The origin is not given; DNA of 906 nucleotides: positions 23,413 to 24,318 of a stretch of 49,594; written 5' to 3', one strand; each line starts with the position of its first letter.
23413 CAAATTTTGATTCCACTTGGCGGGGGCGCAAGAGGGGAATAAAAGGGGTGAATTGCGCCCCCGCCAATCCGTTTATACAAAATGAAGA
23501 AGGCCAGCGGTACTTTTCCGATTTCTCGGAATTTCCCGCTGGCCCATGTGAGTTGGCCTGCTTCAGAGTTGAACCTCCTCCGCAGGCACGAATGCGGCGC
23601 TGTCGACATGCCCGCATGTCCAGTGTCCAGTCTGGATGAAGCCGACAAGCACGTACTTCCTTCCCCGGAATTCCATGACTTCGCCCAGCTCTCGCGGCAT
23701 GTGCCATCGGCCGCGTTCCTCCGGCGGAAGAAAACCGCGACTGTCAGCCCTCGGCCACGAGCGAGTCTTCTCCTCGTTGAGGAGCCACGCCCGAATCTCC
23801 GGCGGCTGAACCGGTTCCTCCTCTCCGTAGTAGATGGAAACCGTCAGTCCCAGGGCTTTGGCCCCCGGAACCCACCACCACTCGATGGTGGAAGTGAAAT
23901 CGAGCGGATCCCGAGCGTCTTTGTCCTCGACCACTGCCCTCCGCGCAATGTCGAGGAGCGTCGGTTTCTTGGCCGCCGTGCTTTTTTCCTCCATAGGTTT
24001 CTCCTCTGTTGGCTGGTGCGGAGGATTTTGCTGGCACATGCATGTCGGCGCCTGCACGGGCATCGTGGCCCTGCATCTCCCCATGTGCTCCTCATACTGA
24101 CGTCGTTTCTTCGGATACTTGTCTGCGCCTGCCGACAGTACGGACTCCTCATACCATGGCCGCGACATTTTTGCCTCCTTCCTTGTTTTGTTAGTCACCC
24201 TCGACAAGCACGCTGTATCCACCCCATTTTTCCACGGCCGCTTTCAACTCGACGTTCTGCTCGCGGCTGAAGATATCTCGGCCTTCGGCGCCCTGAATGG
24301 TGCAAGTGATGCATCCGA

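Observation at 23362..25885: About 62-bp inverted repeats bracket a 2.5-kb cassette: high-GC two-gene operon of unknown function plus a divergent TrmB-family regulator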

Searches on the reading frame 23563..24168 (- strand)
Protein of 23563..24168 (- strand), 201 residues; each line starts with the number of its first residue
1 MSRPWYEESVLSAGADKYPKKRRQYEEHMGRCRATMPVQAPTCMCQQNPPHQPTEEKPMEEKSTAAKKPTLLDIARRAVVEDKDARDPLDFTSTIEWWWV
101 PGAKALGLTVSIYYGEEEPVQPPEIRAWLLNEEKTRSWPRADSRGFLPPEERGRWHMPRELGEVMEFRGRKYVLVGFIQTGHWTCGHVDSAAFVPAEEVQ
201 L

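Call 7: search_protein_families(library=pfam, proteins=[window:23563-24168:-], max_evalue=0.1)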
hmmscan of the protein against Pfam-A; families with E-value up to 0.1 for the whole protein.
window:23563-24168:- (201 aa): 0 families

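Call 8: search_protein_families(library=padloc, proteins=[window:23563-24168:-], max_evalue=0.1)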
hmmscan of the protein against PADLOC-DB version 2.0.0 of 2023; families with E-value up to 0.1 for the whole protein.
window:23563-24168:- (201 aa): 0 families

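Call 9: search_protein_families(library=ncbifam, proteins=[window:23563-24168:-], max_evalue=0.1)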
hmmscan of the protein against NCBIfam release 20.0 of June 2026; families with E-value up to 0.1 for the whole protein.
window:23563-24168:- (201 aa): 0 families

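Call 10: search_protein_families(library=phrogs, proteins=[window:23563-24168:-], max_evalue=0.1)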
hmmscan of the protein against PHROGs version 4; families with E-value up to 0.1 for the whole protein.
window:23563-24168:- (201 aa): 0 families

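Call 12: search_solved_structures(query=window:23563-24168:-, max_evalue=10)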
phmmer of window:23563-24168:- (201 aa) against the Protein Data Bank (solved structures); distinct sequences matched with E-value up to 10: 2.
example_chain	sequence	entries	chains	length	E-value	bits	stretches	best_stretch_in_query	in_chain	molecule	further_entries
1iox_A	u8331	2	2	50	0.58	12.9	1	19-47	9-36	Betacellulin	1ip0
8u4j_C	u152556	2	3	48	0.63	12.8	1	19-47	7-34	Betacellulin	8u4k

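Call 14: find_homologous_proteins(query=window:23563-24168:-, max_evalue=0.01)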
Query window:23563-24168:- (201 aa): 9 proteins with E <= 0.01 among 176 candidates.
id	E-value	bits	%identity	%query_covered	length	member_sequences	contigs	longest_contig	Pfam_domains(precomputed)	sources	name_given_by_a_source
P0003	4.1e-93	329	73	100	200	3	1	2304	-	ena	-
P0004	1.3e-92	327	100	71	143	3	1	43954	-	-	-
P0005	1.6e-79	284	68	100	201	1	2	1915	-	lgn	-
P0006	3.7e-74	267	87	68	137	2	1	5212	-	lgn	-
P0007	1.1e-62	229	76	65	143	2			-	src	-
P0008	6.5e-60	220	75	67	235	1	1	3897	-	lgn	-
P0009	2.0e-59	219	76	67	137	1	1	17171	-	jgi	jgi:hypothetical protein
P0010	2.5e-54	202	55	99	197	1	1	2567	-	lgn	-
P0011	1.5e-12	66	43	67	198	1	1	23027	-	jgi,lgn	jgi:hypothetical protein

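Call 17: find_encoding_contigs(protein=P0009, flank=10000)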
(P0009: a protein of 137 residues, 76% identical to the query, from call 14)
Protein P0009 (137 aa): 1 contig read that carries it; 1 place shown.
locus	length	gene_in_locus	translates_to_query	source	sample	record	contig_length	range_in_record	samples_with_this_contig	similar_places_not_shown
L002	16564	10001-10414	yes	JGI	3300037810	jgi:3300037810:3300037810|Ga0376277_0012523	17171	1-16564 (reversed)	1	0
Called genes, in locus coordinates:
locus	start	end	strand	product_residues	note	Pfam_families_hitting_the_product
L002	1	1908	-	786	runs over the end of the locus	PF13948:DUF4215 (faint), PF17210:SdrD_B (faint), PF13620:CarboxypepD_reg (weak)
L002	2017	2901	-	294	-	-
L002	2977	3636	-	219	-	-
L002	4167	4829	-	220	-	PF02592:Vut_1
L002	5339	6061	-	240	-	PF01978:TrmB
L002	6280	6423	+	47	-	-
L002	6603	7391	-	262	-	PF01978:TrmB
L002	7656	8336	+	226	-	-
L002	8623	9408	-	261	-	PF01978:TrmB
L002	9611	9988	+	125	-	-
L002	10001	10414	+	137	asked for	-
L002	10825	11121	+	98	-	PF14213:DUF4325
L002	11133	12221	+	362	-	PF02646:RmuC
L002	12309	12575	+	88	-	PF01649:Ribosomal_S20p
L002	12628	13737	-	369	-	PF06144:DNA_pol3_delta, PF21694:DNA_pol3_delta_C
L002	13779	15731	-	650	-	PF01978:TrmB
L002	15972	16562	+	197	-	?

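Call 18: find_encoding_contigs(protein=P0011, flank=10000)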
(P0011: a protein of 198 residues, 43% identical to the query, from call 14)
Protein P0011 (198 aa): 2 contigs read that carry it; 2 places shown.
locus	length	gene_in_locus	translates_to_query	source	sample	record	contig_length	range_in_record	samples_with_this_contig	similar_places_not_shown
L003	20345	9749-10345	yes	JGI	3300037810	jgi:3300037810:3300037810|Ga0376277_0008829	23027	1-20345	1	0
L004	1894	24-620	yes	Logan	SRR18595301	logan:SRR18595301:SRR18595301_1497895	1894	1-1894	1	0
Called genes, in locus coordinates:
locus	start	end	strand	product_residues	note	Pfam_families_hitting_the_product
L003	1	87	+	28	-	?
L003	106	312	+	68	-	-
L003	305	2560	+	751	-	PF01751:Toprim, PF01131:Topoisom_bac, PF01396:Zn_ribbon_Top1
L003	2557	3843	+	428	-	PF13660:DUF4147, PF05161:MOFRL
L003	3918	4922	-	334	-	PF01207:Dus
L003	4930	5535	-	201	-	PF07992:Pyr_redox_2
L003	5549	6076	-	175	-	-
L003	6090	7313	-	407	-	-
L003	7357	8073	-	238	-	PF01479:S4, PF00849:PseudoU_synth_2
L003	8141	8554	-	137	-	-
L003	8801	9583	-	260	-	PF01978:TrmB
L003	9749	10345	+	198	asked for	-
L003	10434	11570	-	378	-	PF00226:DnaJ, PF01556:DnaJ_C, PF00684:DnaJ_CXXCXGXG, PF15777:Anti-TRAP (faint)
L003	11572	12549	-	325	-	-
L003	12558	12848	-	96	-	PF11950:DUF3467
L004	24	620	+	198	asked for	-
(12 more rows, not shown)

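Call 32: find_encoding_contigs(protein=P0008, flank=10000)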
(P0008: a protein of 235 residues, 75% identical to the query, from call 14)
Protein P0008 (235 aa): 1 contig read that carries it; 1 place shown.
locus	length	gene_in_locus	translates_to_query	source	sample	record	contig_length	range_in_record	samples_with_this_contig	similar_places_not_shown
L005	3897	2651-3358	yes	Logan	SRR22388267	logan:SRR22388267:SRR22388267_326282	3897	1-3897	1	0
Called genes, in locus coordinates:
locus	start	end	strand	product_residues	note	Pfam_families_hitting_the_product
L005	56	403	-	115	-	PF01541:GIY-YIG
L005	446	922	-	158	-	PF01209:Ubie_methyltran, PF05175:MTS (weak), PF08241:Methyltransf_11, PF08242:Methyltransf_12 (faint), PF13649:Methyltransf_25, PF13847:Methyltransf_31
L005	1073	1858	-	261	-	PF01978:TrmB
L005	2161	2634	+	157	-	-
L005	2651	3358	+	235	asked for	-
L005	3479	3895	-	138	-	?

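Call 33: find_encoding_contigs(protein=P0003, flank=10000)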
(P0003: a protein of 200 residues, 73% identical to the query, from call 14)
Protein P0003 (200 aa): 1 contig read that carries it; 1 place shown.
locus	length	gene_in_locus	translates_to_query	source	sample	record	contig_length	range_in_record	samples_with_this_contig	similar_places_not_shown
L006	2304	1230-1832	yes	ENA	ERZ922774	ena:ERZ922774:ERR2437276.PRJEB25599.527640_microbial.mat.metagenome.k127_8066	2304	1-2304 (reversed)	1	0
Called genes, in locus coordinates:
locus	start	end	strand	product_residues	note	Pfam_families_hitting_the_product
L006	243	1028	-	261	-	PF01978:TrmB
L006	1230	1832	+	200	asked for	-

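Call 34: find_encoding_contigs(protein=P0010, flank=10000)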
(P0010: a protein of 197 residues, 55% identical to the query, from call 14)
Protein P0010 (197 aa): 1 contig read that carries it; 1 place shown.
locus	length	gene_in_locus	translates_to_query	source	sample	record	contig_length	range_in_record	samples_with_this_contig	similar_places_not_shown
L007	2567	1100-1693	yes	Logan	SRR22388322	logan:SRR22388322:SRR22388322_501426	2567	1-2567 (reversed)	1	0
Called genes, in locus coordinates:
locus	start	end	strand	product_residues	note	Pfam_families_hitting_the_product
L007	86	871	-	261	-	PF01978:TrmB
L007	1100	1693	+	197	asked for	-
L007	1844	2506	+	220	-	PF01797:Y1_Tnp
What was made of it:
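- An IS200-type Y1 transposase gene lies next to one TrmB-B locus, L007 (call 34).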

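Call 37: find_related_loci(query=A1, collection=genome_contigs, flank=6000)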
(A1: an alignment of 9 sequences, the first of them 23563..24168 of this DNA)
Query A1 (201 aa) in genome_contigs; peptide patterns used: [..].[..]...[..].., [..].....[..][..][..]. (x = any residue, [..] = any of these).
71 stretches matched a pattern; 2 encode a relative of the query (tblastn E <= 1e-3); 2 distinct loci.
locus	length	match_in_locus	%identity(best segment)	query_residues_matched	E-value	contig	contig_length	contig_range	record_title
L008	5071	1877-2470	75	2-201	4e-101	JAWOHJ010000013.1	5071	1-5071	MAG: Lutibacter sp. isolate CWP4-2.bin.48 k191_1129607, whole genome shotgun sequence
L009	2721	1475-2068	73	2-201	8e-100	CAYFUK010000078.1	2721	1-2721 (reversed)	MAG TPA_asm: uncultured Candidatus Peribacteria bacterium isolate ERP107533_co1_54 genome assembly, contig: NODE_55117_l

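Call 76: predict_structure(alignment_id=A1)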
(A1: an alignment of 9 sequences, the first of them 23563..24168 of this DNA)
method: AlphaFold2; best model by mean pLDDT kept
length: 201 residues; sequences in the alignment: 9
mean_pLDDT: 45.1   pTM: 0.27
mean pLDDT of the five models: 45.1, 43.8, 43.7, 42.9, 42.5
residues with pLDDT >= 90: 0; 70-90: 2; 50-70: 58; < 50: 141
segments of 3 or more residues with pLDDT < 50: 1-7, 35-72, 75-77, 79-92, 101-158, 178-190
pLDDT, mean of each block of 10 residues (from residue 1): 46 57 64 46 31 31 38 49 46 50 43 34 31 38 42 44 58 56 42 58 37
secondary structure, 60 per line:
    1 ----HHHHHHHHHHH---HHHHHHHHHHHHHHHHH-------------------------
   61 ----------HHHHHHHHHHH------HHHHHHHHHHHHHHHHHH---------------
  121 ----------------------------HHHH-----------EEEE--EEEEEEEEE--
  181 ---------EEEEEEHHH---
elements in order: H5-15 H19-35 H71-81 H88-105 H149-152 E164-167 E170-178 E190-195

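Call 85: search_protein_families(library=pfam, proteins=[L002:7614-8336:+], max_evalue=0.01)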
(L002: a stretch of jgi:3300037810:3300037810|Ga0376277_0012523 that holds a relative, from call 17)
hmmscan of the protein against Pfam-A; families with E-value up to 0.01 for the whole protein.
L002:7614-8336:+ (240 aa): 0 families

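Call 97: search_solved_structures(query=A1, max_evalue=1)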
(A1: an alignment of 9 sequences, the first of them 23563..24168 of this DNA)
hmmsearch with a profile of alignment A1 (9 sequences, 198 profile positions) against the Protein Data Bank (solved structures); distinct sequences matched with E-value up to 1: 0.

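Call 118: find_homologous_proteins(query=A1, max_evalue=0.001)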
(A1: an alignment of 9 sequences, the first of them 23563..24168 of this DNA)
Query A1 (9 sequences) (201 aa, profile of the alignment): 13 proteins with E <= 0.001 among 8000 candidates.
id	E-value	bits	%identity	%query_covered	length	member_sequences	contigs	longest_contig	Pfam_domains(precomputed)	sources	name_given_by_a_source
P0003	1.5e-103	362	73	100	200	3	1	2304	-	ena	-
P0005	9.2e-103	360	68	100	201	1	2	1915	-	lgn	-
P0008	1.3e-92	327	75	67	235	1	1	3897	-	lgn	-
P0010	2.1e-84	300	55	99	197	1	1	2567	-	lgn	-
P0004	5.5e-84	299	100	71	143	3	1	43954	-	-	-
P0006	1.7e-83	297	87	68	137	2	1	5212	-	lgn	-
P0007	3.1e-80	286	76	65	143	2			-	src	-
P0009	7.5e-78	279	76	67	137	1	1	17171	-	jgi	jgi:hypothetical protein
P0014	7.5e-65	236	67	70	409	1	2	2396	-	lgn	-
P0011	5.5e-49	184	43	67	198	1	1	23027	-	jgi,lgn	jgi:hypothetical protein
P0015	9.5e-19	86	38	75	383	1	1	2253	-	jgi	jgi:hypothetical protein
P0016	1.2e-16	79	34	75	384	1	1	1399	-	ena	-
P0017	1.5e-11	62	58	38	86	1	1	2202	-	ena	-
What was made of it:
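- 23563..24168 (-): Cargo gene B (201 aa). The C-terminal ~135-aa domain is conserved and the N-terminus is variable. 13 homologues in 5.8 billion clusters (calls 14, 118).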

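Call 119: search_protein_families(library=pfam, proteins=[P0014, P0015, P0016, P0017], max_evalue=0.01)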
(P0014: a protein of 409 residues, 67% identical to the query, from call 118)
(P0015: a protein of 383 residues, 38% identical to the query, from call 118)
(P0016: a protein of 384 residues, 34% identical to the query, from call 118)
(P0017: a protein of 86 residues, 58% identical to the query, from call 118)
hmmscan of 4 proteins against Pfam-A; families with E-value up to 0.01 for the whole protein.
P0014 (409 aa): 0 families

P0015 (383 aa): 0 families

P0016 (384 aa): 0 families

P0017 (86 aa): 0 families
